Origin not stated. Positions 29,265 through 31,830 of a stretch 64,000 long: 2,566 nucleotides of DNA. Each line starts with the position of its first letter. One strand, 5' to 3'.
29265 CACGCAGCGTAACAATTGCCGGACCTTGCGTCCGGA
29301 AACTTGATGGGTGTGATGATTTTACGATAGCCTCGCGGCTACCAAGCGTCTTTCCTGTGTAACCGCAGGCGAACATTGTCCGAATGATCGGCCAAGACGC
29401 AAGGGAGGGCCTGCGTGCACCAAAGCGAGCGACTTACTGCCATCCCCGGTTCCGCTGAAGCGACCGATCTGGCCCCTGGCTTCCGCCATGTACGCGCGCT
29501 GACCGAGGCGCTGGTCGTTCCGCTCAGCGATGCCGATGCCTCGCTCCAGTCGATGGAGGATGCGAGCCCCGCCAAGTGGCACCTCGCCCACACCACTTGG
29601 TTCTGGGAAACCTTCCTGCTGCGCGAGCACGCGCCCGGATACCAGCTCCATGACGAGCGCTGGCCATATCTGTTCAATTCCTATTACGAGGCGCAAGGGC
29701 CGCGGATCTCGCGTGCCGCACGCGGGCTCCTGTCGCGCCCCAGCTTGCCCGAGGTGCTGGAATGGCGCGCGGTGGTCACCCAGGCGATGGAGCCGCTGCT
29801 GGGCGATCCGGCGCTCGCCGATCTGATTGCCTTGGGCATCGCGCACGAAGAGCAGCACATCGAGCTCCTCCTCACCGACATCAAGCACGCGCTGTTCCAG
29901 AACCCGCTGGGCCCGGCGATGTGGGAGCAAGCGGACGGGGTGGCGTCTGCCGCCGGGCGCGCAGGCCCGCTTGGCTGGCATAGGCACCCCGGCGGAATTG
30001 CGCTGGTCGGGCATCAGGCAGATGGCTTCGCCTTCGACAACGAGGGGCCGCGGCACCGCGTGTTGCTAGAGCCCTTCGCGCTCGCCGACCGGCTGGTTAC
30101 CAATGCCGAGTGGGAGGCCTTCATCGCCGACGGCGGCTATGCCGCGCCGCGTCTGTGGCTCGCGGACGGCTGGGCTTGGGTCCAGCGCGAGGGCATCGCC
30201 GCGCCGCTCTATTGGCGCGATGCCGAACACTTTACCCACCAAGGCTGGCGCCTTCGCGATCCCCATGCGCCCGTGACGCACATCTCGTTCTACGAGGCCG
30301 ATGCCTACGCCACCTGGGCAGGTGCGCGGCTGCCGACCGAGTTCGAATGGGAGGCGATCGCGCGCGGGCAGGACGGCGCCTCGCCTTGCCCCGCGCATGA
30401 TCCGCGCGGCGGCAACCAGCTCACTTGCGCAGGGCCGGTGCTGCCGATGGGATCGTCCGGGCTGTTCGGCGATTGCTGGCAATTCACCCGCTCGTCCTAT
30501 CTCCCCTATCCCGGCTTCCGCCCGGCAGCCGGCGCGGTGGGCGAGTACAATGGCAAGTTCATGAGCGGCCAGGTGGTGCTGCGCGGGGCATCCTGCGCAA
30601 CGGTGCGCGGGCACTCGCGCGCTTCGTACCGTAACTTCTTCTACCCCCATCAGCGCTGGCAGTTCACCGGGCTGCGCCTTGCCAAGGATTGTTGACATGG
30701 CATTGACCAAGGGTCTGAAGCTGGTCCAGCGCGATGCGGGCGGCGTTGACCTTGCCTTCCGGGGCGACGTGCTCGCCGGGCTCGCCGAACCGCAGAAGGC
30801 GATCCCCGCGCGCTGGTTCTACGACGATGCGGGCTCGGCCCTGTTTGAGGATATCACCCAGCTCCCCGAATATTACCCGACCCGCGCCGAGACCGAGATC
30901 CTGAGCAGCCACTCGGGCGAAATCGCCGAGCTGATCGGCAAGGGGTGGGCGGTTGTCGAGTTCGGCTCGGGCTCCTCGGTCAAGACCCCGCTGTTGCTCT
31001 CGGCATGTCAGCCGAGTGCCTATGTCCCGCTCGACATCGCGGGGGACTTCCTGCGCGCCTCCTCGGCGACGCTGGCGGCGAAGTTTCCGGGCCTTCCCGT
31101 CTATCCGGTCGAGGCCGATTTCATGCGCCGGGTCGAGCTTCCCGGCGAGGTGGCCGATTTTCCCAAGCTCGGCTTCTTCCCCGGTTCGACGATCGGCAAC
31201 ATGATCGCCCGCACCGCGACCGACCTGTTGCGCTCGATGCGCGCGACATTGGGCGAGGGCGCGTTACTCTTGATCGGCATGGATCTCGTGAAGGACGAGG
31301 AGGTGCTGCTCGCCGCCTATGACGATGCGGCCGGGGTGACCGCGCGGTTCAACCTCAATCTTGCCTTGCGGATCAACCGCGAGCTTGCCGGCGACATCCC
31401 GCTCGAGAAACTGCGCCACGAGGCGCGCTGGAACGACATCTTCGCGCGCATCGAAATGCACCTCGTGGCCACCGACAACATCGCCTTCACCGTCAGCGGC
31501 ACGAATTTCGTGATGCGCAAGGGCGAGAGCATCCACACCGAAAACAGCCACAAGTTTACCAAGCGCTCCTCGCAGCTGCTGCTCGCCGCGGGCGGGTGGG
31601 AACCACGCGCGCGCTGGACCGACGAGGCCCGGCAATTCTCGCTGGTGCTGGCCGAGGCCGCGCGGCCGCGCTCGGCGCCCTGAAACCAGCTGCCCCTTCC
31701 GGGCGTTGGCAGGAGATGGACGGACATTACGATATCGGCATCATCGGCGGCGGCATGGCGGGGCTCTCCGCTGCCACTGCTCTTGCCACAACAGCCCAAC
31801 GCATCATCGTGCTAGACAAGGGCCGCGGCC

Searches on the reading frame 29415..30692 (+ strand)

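Call 14: search_protein_families(library=ncbifam, proteins=[window:29415-30692:+])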
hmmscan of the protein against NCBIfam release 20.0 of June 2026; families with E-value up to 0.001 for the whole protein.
window:29415-30692:+ (426 aa): 6 families
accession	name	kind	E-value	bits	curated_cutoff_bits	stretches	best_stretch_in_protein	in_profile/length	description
TIGR03440.2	egtB_TIGR03440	equivalog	2.6e-162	540.6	360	1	22-423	4-413/413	ergothioneine biosynthesis protein EgtB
NF041186.1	SenA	equivalog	1.3e-95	321.1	420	1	14-423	3-381/382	selenoneine synthase SenA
TIGR04344.1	ovoA_Nterm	equivalog_domain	1.2e-24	87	400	1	138-422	143-443/444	5-histidylcysteine sulfoxide synthase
TIGR04373.1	egtB_X_signatur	signature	4.8e-08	33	71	1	384-422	10-48/50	EgtB-related enzyme signature domain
TIGR03525.2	GldK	equivalog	9.4e-05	21.9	350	0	293-338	245-290/408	T9SS ring complex lipoprotein PorK/GldK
NF051459.1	pyoverdine_PvdO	equivalog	0.00023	20.3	500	0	208-302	57-135/280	dihydropyoverdine dehydrogenase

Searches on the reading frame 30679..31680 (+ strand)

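Call 14: search_protein_families(library=ncbifam, proteins=[window:30679-31680:+])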
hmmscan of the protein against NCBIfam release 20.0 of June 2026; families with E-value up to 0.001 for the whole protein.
window:30679-31680:+ (334 aa): 2 families
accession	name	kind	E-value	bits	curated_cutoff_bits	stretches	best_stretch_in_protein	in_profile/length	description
TIGR03438.1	egtD_ergothio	equivalog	1.8e-108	362.3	290.9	1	27-324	2-300/301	L-histidine N(alpha)-methyltransferase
TIGR03439.1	methyl_EasF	subfamily_domain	1.5e-42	145.6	205.55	1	30-322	16-319/321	EasF family methyltransferase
